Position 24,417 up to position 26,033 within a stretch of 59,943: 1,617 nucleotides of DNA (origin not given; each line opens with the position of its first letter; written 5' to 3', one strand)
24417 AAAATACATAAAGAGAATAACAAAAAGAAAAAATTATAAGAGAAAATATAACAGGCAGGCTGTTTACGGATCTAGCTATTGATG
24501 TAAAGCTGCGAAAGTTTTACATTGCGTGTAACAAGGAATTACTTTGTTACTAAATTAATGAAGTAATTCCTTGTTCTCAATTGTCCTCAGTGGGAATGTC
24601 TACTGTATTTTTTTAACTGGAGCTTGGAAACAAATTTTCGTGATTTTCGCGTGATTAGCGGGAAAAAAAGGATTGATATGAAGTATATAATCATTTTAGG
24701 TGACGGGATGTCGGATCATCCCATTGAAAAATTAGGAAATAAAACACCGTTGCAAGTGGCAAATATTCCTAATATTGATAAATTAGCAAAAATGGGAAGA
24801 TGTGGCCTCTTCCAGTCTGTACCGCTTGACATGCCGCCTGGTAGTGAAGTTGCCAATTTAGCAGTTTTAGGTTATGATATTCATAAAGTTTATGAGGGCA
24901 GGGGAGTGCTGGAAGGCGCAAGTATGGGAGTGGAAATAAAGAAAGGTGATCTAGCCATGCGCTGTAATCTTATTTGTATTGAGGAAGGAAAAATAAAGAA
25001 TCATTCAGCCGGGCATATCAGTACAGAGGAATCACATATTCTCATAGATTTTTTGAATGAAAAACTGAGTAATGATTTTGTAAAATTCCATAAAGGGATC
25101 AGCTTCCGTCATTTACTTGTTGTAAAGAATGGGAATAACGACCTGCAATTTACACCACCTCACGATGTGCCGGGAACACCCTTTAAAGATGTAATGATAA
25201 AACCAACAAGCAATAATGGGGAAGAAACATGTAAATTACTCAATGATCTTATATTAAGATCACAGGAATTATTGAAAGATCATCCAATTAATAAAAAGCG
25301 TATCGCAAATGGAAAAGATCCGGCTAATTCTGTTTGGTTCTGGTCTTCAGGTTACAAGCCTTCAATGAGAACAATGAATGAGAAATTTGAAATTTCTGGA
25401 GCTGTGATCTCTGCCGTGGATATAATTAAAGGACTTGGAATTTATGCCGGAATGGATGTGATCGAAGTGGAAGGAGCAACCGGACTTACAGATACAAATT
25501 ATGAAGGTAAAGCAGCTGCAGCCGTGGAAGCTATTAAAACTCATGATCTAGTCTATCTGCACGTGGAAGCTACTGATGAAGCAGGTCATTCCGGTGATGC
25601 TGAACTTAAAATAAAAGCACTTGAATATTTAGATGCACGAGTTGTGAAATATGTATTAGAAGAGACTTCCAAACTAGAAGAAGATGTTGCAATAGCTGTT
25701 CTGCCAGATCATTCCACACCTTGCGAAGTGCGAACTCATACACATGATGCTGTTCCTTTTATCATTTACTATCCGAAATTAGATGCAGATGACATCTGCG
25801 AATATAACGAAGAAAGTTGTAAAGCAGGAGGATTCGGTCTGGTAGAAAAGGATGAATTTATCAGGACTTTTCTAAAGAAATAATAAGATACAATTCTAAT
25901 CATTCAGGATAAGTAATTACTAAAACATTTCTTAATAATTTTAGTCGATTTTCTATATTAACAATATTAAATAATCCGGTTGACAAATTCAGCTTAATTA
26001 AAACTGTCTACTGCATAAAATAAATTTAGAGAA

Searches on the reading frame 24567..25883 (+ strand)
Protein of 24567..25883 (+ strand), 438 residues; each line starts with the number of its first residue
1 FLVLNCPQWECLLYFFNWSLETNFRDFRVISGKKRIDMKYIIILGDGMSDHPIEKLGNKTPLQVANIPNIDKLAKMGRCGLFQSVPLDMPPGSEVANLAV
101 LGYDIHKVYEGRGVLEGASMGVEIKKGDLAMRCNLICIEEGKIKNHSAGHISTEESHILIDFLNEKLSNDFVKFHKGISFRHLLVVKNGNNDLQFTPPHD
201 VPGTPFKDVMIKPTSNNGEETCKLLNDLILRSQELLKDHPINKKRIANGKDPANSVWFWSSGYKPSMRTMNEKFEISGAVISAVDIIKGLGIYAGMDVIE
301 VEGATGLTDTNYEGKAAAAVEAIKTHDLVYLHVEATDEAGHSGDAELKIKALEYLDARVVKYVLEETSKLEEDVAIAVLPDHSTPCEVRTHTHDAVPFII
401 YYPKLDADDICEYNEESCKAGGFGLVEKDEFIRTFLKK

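Call 58: search_protein_families(library=pfam, proteins=[window:24567-25883:+], max_evalue=0.00001)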
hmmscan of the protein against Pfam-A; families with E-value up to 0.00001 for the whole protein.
window:24567-25883:+ (438 aa): 2 families
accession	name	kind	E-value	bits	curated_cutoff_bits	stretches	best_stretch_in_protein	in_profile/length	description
PF10143.14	PhosphMutase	-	1.8e-57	194.3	21.5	1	74-242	1-170/170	2,3-bisphosphoglycerate-independent phosphoglycerate mutase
PF01676.23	Metalloenzyme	-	4.4e-49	167.7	24.3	1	38-427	1-241/252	Metalloenzyme superfamily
